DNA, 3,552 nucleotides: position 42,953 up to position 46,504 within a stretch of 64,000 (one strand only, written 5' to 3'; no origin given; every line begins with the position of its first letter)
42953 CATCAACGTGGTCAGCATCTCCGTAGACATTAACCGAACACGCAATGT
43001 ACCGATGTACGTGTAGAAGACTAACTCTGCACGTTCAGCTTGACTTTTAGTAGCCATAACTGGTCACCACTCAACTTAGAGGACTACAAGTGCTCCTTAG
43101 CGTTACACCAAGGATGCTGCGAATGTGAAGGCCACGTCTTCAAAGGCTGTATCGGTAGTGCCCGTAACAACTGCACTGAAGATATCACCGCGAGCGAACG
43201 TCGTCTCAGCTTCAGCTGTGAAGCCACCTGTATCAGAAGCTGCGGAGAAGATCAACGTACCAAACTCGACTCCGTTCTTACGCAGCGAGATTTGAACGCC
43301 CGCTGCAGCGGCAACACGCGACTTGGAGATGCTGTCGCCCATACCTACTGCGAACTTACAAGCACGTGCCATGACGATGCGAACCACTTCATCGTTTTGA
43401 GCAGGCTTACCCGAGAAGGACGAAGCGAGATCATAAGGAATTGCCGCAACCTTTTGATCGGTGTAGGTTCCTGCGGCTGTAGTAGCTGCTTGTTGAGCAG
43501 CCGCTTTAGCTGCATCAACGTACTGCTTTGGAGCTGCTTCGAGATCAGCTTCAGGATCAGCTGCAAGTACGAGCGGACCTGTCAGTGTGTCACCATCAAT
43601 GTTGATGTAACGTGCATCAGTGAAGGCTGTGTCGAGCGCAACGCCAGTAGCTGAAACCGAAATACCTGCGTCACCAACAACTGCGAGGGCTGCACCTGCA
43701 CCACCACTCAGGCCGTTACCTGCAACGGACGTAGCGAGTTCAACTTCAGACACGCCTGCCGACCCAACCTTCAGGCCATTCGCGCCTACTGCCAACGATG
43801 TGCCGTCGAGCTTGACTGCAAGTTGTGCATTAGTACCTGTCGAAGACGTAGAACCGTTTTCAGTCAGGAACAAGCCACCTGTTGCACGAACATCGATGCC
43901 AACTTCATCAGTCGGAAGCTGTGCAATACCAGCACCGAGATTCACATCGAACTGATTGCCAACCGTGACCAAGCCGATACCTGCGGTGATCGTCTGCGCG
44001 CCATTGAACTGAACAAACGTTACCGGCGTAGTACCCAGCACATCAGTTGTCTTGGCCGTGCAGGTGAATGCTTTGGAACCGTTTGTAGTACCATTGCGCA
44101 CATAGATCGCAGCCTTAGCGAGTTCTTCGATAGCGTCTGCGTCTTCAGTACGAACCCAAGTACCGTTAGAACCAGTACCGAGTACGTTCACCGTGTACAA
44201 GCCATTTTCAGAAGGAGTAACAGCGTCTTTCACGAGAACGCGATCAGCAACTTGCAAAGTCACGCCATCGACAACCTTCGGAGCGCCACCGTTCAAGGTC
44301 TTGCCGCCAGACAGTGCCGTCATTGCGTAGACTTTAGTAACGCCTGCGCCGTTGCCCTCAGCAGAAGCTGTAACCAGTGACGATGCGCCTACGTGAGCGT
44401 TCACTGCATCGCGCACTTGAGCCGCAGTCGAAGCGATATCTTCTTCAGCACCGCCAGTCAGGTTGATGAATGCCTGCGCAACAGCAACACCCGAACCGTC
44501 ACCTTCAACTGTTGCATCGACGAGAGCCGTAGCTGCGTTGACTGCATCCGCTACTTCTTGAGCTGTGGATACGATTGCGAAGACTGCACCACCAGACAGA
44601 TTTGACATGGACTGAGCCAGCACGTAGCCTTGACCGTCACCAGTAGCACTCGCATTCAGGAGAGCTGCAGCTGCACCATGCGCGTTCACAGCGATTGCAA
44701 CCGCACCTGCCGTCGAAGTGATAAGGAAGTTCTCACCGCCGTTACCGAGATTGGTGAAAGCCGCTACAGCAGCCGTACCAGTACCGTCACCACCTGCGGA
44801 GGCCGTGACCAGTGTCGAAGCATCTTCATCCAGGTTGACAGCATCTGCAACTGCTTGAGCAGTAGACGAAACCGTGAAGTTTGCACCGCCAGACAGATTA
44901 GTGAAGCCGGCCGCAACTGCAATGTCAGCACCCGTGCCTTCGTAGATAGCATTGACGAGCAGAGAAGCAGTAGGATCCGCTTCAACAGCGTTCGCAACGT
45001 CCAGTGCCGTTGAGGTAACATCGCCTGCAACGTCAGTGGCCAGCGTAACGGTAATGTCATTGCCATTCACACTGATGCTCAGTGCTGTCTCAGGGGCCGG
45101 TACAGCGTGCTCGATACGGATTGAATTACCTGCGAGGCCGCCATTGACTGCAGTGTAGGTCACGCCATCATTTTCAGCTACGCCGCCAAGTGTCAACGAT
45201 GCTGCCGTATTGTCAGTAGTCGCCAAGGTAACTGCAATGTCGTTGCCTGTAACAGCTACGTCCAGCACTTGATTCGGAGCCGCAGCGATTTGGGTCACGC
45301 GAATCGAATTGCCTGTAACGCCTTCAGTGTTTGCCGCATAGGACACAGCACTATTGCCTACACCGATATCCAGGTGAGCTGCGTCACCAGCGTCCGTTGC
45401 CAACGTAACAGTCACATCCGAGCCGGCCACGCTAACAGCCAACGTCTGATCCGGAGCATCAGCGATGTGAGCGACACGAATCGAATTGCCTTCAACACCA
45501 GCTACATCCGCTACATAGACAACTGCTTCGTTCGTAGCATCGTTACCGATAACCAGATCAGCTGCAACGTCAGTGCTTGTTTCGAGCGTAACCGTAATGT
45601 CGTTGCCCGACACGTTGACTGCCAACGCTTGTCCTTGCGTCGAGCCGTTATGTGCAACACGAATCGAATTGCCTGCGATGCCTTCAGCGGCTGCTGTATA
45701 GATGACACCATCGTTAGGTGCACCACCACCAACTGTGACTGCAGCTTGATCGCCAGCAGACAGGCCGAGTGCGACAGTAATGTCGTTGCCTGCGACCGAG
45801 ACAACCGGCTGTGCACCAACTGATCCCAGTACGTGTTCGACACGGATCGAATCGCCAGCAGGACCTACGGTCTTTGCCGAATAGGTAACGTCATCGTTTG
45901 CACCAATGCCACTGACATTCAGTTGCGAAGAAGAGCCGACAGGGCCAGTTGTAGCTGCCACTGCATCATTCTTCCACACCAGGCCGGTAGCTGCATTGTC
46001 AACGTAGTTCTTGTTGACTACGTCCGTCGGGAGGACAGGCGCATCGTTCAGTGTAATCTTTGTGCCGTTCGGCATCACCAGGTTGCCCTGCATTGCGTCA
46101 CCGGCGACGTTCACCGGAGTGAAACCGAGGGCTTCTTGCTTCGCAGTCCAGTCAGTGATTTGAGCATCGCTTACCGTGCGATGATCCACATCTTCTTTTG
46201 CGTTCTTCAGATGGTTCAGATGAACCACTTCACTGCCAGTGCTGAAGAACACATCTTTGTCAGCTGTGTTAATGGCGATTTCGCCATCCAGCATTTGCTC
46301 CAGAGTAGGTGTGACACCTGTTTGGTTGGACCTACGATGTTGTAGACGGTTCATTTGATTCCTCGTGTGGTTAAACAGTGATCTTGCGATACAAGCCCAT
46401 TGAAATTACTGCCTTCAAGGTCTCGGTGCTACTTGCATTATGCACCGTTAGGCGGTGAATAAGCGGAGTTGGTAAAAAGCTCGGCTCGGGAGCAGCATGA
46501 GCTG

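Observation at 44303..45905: Matryoshka protein: one domain inserted into itself five times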

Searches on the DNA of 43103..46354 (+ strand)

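Call 9: search_dna_similar(query=window:43103-46354:+, collection=phages, mode=distant, max_rows=20)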
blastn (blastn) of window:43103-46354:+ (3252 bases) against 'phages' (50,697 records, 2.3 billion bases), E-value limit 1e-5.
Records with a match: 1; places in all: 1; records where one place covers at least 80% of the query: 0.
Best place of each record, by identity: 60-80% 1.
By first word of the organism name: Phage 1.
By host as written in the record: - 1.
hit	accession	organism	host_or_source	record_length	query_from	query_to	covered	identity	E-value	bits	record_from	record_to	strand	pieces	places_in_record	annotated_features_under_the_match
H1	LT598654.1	Phage NCTB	surface water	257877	740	848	3%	74.3%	2e-9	72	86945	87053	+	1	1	T1SS secreted agglutinin RTX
